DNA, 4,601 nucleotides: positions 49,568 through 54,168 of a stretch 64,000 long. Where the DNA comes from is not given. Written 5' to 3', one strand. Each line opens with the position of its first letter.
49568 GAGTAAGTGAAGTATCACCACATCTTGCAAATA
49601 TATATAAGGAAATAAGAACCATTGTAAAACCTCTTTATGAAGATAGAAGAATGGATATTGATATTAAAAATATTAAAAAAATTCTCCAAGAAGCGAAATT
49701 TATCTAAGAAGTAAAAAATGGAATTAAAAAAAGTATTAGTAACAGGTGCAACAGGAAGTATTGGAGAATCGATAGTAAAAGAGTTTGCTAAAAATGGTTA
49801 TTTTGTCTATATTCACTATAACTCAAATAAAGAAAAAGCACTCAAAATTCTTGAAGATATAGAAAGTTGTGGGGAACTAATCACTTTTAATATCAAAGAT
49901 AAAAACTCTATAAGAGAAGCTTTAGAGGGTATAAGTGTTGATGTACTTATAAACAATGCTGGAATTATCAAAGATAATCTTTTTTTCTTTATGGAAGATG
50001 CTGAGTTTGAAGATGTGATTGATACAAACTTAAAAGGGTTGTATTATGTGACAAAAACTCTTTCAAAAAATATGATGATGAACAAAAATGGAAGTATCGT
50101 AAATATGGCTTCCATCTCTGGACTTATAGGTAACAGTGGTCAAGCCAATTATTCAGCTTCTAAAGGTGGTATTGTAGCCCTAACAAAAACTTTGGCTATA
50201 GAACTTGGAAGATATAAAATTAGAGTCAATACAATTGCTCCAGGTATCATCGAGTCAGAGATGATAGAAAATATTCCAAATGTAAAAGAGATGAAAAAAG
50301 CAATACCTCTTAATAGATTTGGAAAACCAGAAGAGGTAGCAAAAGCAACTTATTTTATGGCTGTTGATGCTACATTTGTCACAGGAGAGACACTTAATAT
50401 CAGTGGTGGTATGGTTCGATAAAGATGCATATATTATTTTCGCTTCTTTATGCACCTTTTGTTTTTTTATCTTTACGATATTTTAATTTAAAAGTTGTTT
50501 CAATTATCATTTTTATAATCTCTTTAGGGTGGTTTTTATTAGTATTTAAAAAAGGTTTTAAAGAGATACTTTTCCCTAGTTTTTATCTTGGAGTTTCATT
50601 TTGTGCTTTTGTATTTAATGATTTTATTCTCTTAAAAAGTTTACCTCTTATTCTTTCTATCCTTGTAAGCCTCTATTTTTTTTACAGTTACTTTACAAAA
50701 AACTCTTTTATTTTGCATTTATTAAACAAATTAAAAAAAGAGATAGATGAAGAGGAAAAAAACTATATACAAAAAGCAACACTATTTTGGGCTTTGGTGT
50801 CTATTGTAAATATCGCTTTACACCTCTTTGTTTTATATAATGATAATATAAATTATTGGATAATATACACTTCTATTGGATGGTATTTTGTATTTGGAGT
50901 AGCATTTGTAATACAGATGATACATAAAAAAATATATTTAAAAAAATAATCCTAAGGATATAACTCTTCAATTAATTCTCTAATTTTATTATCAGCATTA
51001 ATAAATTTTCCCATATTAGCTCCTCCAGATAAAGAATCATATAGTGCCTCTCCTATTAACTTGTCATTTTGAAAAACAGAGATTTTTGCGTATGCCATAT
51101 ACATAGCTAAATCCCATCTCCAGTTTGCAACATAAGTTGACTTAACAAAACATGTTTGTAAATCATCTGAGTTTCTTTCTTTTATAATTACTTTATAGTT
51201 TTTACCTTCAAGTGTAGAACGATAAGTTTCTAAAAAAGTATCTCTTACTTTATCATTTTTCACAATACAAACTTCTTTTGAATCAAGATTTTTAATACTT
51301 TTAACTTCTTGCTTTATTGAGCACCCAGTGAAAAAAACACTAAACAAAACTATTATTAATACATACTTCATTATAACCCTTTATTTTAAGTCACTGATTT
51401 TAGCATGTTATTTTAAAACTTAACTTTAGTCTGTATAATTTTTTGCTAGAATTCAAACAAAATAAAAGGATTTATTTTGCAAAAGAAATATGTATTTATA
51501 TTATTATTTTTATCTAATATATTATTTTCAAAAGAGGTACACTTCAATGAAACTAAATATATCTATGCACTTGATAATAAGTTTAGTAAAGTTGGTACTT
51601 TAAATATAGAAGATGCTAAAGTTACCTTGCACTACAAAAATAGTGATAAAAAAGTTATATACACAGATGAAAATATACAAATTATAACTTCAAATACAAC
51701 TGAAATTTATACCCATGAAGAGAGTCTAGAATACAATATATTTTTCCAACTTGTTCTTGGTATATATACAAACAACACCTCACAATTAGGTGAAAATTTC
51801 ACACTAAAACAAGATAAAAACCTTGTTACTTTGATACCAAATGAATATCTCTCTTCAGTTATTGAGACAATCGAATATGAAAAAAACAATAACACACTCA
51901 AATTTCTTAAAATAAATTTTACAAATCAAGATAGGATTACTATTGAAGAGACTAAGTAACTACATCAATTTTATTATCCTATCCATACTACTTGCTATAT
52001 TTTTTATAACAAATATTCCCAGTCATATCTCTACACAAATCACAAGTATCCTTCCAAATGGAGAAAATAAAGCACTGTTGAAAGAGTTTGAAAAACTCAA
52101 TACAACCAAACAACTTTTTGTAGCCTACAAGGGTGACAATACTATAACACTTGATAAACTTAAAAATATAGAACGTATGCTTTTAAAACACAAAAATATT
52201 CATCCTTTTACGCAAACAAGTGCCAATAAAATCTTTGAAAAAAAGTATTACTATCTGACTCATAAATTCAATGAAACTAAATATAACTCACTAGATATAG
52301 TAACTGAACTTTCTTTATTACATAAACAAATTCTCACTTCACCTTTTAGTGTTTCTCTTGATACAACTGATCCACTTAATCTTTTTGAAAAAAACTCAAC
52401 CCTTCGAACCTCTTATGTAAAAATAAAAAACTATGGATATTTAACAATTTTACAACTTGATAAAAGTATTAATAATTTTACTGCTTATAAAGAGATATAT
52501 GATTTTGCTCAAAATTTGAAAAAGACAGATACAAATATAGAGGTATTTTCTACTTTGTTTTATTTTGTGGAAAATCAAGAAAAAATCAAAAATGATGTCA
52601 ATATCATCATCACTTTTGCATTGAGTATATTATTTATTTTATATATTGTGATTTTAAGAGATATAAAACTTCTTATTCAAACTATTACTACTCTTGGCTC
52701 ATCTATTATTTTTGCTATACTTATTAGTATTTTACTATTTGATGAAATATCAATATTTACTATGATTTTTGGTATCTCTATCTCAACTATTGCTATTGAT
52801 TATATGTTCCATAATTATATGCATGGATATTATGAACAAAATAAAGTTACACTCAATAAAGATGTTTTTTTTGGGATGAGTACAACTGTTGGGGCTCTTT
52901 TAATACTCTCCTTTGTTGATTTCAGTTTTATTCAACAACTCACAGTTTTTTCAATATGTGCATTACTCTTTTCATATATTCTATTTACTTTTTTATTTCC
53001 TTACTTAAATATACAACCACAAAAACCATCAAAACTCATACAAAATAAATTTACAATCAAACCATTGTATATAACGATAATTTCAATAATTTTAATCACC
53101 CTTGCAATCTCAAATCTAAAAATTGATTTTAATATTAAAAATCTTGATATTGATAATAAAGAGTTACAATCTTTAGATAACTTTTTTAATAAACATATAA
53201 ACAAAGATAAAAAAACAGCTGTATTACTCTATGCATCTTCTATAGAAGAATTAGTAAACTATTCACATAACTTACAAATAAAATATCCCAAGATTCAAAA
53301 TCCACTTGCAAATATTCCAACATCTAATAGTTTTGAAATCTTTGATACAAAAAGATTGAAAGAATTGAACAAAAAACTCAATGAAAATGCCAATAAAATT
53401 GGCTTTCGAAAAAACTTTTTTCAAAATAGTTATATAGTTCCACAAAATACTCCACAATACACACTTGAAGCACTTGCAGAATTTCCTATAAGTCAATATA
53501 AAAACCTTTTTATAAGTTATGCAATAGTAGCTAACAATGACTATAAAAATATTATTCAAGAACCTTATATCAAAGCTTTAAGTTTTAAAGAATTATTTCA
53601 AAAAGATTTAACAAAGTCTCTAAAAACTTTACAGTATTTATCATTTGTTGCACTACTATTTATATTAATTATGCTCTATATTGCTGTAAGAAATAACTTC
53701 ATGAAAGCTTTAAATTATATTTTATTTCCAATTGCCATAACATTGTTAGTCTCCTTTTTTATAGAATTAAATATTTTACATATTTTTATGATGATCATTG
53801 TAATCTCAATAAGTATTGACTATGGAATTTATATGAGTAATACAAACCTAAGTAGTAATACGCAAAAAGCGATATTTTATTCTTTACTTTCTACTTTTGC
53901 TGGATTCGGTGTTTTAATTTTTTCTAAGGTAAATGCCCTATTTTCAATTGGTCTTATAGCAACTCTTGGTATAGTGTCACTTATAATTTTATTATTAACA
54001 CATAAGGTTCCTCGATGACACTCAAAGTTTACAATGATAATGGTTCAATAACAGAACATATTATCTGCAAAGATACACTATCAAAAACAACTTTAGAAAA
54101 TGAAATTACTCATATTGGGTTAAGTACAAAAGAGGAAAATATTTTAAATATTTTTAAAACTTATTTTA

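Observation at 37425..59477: Flexirubin-type aryl-polyene + dialkylresorcinol pigment cluster (~22 kb, ~26 genes) in an Arcobacter-like Campylobacterota chromosome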

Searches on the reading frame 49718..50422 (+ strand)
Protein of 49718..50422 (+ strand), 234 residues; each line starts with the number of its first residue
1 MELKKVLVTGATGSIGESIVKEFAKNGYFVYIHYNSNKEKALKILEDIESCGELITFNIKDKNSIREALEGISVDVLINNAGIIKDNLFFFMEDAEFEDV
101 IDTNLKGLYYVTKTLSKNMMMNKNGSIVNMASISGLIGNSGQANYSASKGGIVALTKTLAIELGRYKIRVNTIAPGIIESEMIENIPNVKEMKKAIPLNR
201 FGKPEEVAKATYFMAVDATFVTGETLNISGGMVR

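Call 4: search_protein_families(library=pfam, proteins=[window:49718-50422:+], max_evalue=0.01)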
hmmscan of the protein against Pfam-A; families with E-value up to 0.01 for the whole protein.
window:49718-50422:+ (234 aa): 13 families
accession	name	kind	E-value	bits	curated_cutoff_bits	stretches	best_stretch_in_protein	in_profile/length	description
PF13561.12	adh_short_C2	-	3e-52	178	27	1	10-232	1-235/236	Enoyl-(Acyl carrier protein) reductase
PF00106.31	adh_short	-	3.4e-49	167.4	26.6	1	4-186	1-190/195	short chain dehydrogenase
PF08659.16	KR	-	3.1e-15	57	22.6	1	6-149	3-153/180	KR domain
PF01370.27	Epimerase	-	6.5e-10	39.3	20.9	1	6-117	1-104/240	NAD dependent epimerase/dehydratase family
PF05368.20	NmrA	-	1.2e-08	35.3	27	1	4-74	3-72/298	NmrA-like family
PF02719.21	Polysacc_synt_2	-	1.9e-06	27.7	20.2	1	6-114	1-114/293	Polysaccharide biosynthesis protein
PF08643.16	DUF1776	-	3.4e-06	27.1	25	0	95-179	114-200/294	Fungal family of unknown function (DUF1776)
PF16363.11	GDP_Man_Dehyd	-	7.5e-06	26.1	27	1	7-82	1-84/332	GDP-mannose 4,6 dehydratase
PF01073.25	3Beta_HSD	-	2.5e-05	23.9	22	1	7-85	1-78/280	3-beta hydroxysteroid dehydrogenase/isomerase family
PF04321.23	RmlD_sub_bind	-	0.00018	21.1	27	1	5-81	2-59/287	RmlD substrate binding domain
PF13460.12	NAD_binding_10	-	0.00033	21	27.2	1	10-80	1-68/184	NAD(P)H-binding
PF03807.23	F420_oxidored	-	0.0024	18.9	21.6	1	12-49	7-45/94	NADP oxidoreductase coenzyme F420-dependent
PF23441.1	SDR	-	0.0031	17.4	27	0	148-191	166-207/258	SDR-like rossmann domain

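Call 7: search_protein_families(library=ncbifam, proteins=[window:49718-50422:+], max_evalue=0.01)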
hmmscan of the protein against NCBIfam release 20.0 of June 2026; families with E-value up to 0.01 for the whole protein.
window:49718-50422:+ (234 aa): 250 families (the best 25 are shown)
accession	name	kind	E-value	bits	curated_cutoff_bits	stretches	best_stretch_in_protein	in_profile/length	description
TIGR01830.1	3oxo_ACP_reduc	equivalog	4.5e-73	245.9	297.75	1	6-233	1-239/239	3-oxoacyl-[acyl-carrier-protein] reductase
NF053542.1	FlxB_rubin_SDR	equivalog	6e-73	245.5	340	1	5-232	2-239/239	flexirubin biosynthesis SDR family reductase FlxB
NF004200.0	PRK05653.1-5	equivalog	5.2e-68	229.2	273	1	4-233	3-242/242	3-oxoacyl-ACP reductase FabG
NF004199.0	PRK05653.1-4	equivalog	1.9e-63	214.3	301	1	4-233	6-246/247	3-oxoacyl-ACP reductase FabG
NF004197.0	PRK05653.1-1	equivalog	3.4e-63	213.6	332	1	4-233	8-247/249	3-oxoacyl-ACP reductase FabG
NF004198.0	PRK05653.1-3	equivalog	1.7e-62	211.1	296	1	4-233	8-247/248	3-oxoacyl-ACP reductase FabG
NF009466.0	PRK12826.1-2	subfamily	1e-61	208.5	222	1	3-233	3-245/248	3-oxoacyl-ACP reductase FabG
TIGR01829.1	AcAcCoA_reduct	subfamily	4.3e-58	196.8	302.1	1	6-232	3-240/242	acetoacetyl-CoA reductase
NF009464.0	PRK12824.1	subfamily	2e-57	194.7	269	1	4-232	3-242/245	3-oxoacyl-ACP reductase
TIGR01831.1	fabG_rel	equivalog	5.9e-57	192.8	338.85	1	6-233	1-239/239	3-ketoacyl-ACP reductase FabG2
NF047420.2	EF_P_mod_YmfI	equivalog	1.2e-56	192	238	1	6-232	2-235/236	elongation factor P 5-aminopentanone reductase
NF005559.1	PRK07231.1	subfamily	5.3e-54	183.3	215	1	4-233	5-248/249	glucose 1-dehydrogenase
NF009547.0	PRK12936.1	subfamily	5.1e-53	180.2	436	1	4-233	7-243/245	3-ketoacyl-(acyl-carrier-protein) reductase NodG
NF052558.1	MBtsdlDhBudC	equivalog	3.6e-49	167.6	270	1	4-232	4-241/250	meso-2,3-butanediol dehydrogenase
NF042966.1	AcAcCoAred_PhaB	equivalog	9.3e-48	162.9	436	1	2-230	7-236/240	acetoacetyl-CoA reductase PhaB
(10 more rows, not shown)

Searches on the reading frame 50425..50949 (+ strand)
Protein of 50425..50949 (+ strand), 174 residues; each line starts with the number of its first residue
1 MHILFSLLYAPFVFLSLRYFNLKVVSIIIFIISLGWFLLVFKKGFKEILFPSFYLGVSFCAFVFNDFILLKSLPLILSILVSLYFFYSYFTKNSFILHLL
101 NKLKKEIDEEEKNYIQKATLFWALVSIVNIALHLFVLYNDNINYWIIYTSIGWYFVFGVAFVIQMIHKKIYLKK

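Call 4: search_protein_families(library=pfam, proteins=[window:50425-50949:+], max_evalue=0.01)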
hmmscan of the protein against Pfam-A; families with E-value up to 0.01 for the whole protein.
window:50425-50949:+ (174 aa): 0 families

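Call 7: search_protein_families(library=ncbifam, proteins=[window:50425-50949:+], max_evalue=0.01)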
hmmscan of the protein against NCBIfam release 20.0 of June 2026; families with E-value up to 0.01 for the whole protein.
window:50425-50949:+ (174 aa): 1 family
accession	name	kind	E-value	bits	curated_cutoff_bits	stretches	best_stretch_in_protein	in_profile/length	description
NF041646.1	VC0807_fam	subfamily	0.00015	21.5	65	1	62-165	72-188/189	VC0807 family protein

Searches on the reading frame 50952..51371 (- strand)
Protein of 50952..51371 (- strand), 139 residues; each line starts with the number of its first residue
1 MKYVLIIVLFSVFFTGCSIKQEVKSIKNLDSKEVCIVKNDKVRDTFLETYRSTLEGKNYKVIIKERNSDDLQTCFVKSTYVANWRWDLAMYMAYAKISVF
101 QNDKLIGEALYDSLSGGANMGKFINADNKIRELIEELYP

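Call 4: search_protein_families(library=pfam, proteins=[window:50952-51371:-], max_evalue=0.01)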
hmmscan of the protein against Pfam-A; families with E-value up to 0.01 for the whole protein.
window:50952-51371:- (139 aa): 0 families

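Call 7: search_protein_families(library=ncbifam, proteins=[window:50952-51371:-], max_evalue=0.01)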
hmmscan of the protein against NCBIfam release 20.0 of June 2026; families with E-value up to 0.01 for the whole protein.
window:50952-51371:- (139 aa): 1 family
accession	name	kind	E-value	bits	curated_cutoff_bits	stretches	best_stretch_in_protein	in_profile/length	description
NF040519.1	Sbal_3080_fam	subfamily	1.8e-34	119.1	80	1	7-137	2-134/136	Sbal_3080 family lipoprotein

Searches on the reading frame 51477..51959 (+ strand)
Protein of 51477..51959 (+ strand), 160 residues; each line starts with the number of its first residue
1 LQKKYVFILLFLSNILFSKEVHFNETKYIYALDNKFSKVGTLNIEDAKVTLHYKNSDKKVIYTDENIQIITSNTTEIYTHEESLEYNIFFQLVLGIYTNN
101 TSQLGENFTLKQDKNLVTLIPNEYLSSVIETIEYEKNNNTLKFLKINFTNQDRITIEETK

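Call 4: search_protein_families(library=pfam, proteins=[window:51477-51959:+], max_evalue=0.01)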
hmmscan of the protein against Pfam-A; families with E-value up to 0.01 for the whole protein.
window:51477-51959:+ (160 aa): 0 families

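Call 7: search_protein_families(library=ncbifam, proteins=[window:51477-51959:+], max_evalue=0.01)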
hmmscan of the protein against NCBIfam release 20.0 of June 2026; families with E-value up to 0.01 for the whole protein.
window:51477-51959:+ (160 aa): 0 families

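Call 73: search_solved_structures(query=A9, max_evalue=10)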
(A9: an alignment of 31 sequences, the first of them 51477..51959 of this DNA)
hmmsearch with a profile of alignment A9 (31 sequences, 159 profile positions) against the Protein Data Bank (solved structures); distinct sequences matched with E-value up to 10: 1.
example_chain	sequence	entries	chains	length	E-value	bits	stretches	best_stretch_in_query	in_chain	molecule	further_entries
8t5j_A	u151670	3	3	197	8.2e-07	32.2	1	21-156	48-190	Outer membrane lipocarrier LolA family protein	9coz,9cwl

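Call 74: search_protein_families(library=pfam, alignment_id=A9, max_evalue=0.1)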
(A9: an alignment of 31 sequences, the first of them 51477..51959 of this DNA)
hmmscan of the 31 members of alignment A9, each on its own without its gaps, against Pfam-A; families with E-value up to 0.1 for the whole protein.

A. member 1, window:51477-51959:+ (160 aa): 1 family
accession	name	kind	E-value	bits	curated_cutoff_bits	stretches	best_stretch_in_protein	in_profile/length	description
PF02348.25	CTP_transf_3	-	0.023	15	22.6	1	31-138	113-208/217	Cytidylyltransferase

B. families by the number of members that match (of 31 scanned): 14 families
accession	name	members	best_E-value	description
PF13366.12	PDDEXK_3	2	0.0041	PD-(D/E)XK nuclease superfamily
PF07600.16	DUF1564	2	0.0095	Protein of unknown function (DUF1564)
PF07313.18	AmiA-like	1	0.00059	N-acetylmuramoyl-L-alanine amidase-like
PF11301.13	DUF3103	1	0.0032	Protein of unknown function (DUF3103)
PF04283.17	CheF-arch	1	0.012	Chemotaxis signal transduction system protein F from archaea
PF17145.10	DUF5119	1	0.017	Domain of unknown function (DUF5119)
PF15084.11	DUF4550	1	0.018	Domain of unknown function (DUF4550)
PF11178.13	DUF2963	1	0.019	Protein of unknown function (DUF2963)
PF02348.25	CTP_transf_3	1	0.023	Cytidylyltransferase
PF08985.17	DP-EP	1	0.032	DP-EP family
PF12450.13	vWF_A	1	0.041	von Willebrand factor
PF22184.2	CBM_56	1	0.047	Carbohydrate binding module family 56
PF08814.16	XisH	1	0.051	XisH protein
PF21610.2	FlgA_N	1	0.073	Flagellar protein FlgA, N-terminal domain-like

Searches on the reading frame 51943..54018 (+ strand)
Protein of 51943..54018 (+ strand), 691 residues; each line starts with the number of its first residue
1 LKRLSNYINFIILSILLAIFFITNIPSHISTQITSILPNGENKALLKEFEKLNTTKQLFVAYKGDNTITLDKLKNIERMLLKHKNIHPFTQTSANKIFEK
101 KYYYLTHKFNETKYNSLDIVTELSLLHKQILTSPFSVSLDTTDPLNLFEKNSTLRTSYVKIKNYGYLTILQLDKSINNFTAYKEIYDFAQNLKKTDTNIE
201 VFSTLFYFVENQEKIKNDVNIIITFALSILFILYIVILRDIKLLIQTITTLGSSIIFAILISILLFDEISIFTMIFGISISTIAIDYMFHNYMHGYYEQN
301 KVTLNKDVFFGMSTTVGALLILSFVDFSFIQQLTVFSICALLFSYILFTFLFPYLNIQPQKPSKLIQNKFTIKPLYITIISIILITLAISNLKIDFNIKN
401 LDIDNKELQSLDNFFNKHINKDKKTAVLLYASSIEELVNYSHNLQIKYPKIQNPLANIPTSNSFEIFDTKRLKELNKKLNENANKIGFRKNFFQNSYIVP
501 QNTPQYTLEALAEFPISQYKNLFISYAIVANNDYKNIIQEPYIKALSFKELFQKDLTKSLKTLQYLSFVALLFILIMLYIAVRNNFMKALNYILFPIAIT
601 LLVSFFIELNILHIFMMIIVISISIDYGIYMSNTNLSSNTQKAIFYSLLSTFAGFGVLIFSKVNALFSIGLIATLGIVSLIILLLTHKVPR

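Call 4: search_protein_families(library=pfam, proteins=[window:51943-54018:+], max_evalue=0.01)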
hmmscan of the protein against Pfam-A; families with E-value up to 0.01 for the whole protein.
window:51943-54018:+ (691 aa): 0 families

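Call 7: search_protein_families(library=ncbifam, proteins=[window:51943-54018:+], max_evalue=0.01)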
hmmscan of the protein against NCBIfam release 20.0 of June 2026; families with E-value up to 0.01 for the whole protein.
window:51943-54018:+ (691 aa): 0 families

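Call 31: find_related_loci(query=A1, collection=genome_contigs, flank=10000)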
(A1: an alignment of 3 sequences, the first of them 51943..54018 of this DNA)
Query A1 (691 aa) in genome_contigs; peptide patterns used: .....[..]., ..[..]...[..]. (x = any residue, [..] = any of these).
319 stretches matched a pattern; 65 encode a relative of the query (tblastn E <= 1e-3); 65 distinct loci.
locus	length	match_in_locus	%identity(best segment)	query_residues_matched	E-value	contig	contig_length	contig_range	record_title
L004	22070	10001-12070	74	1-691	0e+0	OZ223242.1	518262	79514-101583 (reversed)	MAG: Arcobacteraceae bacterium isolate d8a8449e-00d2-4365-b2ae-71d708214a40 genome assembly, chromosome: 3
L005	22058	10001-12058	68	3-689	0e+0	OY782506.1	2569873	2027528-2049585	MAG: Arcobacteraceae bacterium isolate 46883acb-a361-43ba-a1df-3f0e2b68257b genome assembly, chromosome: 1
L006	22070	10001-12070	74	1-691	0e+0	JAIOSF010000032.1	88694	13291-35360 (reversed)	MAG: Arcobacteraceae bacterium isolate SMBSF37 bin_11_k127_1212258, whole genome shotgun sequence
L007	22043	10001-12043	49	1-676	0e+0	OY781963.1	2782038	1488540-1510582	MAG: Arcobacteraceae bacterium isolate 71d67385-9353-412f-8d24-32561d467f9a genome assembly, chromosome: 1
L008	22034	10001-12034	43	27-688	2e-161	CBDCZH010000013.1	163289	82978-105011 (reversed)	MAG: Arcobacteraceae bacterium isolate fc5e33e7-dd01-498f-bf0c-978ca2035017 genome assembly, contig: contig_13, whole ge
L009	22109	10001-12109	42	1-690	4e-149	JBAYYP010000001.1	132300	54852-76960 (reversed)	MAG: Arcobacteraceae bacterium isolate SO_2017_CLC_31 scaffold_48_c1_PH3_2017, whole genome shotgun sequence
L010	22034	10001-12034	41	3-667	5e-148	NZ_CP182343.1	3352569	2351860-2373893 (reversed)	MAG: Arcobacter sp. isolate Pygsuia-1 chromosome, complete genome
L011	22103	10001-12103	41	3-690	5e-146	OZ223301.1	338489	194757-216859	MAG: uncultured Arcobacter sp. isolate 7fb66f34-7b41-4cab-a2d2-b84adad47d9e genome assembly, chromosome: 2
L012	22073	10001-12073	41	7-690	2e-139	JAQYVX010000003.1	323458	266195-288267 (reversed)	MAG: Halarcobacter sp. isolate Pyr_d60_bin5 Pyr_d60_bin.5.orig_d60_contig-145_23, whole genome shotgun sequence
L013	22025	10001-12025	42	7-674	3e-138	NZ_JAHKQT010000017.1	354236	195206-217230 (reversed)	Poseidonibacter lekithochrous strain A1R12 A1R12_A1R12_contig_4, whole genome shotgun sequence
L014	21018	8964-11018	40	3-674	5e-137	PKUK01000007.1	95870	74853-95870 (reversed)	MAG: Arcobacter sp. isolate BM504 sc_105, whole genome shotgun sequence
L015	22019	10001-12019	41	23-685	1e-135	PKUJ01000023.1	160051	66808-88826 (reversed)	MAG: Arcobacter sp. isolate BM102 sc_46, whole genome shotgun sequence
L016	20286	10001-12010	42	29-685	1e-134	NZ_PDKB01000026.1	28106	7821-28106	Aliarcobacter vitoriensis strain CECT 9230 NODE_26_length_28106_cov_60.5211, whole genome shotgun sequence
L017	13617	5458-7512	37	1-677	1e-133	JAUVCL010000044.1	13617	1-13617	MAG: Campylobacterota bacterium isolate CSMAG_270 CSMAG_270_k141_3193561_length_13617_cov_8.1308, whole genome shotgun s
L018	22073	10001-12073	41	3-677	9e-133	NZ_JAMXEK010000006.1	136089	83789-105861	Aliarcobacter cryaerophilus strain CNAC030 CNAC030.fasta6, whole genome shotgun sequence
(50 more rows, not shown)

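Call 49: search_solved_structures(query=A2, max_evalue=1)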
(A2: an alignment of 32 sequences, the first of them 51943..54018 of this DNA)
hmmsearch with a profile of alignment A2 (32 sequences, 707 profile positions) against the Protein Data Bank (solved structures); distinct sequences matched with E-value up to 1: 7.
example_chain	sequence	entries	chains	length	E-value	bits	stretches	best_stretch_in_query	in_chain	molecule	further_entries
6wu0_B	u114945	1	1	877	0.00049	22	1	566-643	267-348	Hopanoid biosynthesis associated RND transporter like protein HpnN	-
5khn_B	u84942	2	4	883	0.12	14.2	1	567-644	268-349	RND transporter | Putative RND superfamily efflux pump membrane protein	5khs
6vkt_A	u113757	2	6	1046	0.39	12.5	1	546-645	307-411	Efflux pump membrane transporter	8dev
6vks_A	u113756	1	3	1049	0.39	12.5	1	546-645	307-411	Efflux pump membrane transporter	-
4mt1_A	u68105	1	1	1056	0.39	12.4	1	546-645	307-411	Drug efflux protein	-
8deu_A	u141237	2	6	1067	0.4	12.4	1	546-645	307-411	Efflux pump membrane transporter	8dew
8g2z_2G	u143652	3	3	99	0.86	11.3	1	519-581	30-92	Flagellar FliJ protein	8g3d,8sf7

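Call 72: search_protein_families(library=pfam, alignment_id=A2, max_evalue=0.1)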
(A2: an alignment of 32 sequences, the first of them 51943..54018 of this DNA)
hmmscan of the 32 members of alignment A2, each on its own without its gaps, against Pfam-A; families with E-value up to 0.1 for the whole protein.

A. member 1, window:51943-54018:+ (691 aa): 0 families

B. families by the number of members that match (of 32 scanned): 10 families
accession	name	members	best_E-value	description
PF03176.21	MMPL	3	0.0018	MMPL family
PF01269.23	Fibrillarin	2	0.015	Fibrillarin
PF04998.22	RNA_pol_Rpb1_5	1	0.013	RNA polymerase Rpb1, domain 5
PF02472.21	ExbD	1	0.03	Biopolymer transport protein ExbD/TolR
PF04725.17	PsbR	1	0.035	Photosystem II 10 kDa polypeptide PsbR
PF06245.16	DUF1015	1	0.049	Protein of unknown function (DUF1015)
PF17504.7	DUF5436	1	0.054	Family of unknown function (DUF5436)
PF14029.11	DUF4244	1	0.074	Protein of unknown function (DUF4244)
PF08826.15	DMPK_coil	1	0.087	DMPK coiled coil domain like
PF04306.18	DUF456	1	0.097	Protein of unknown function (DUF456)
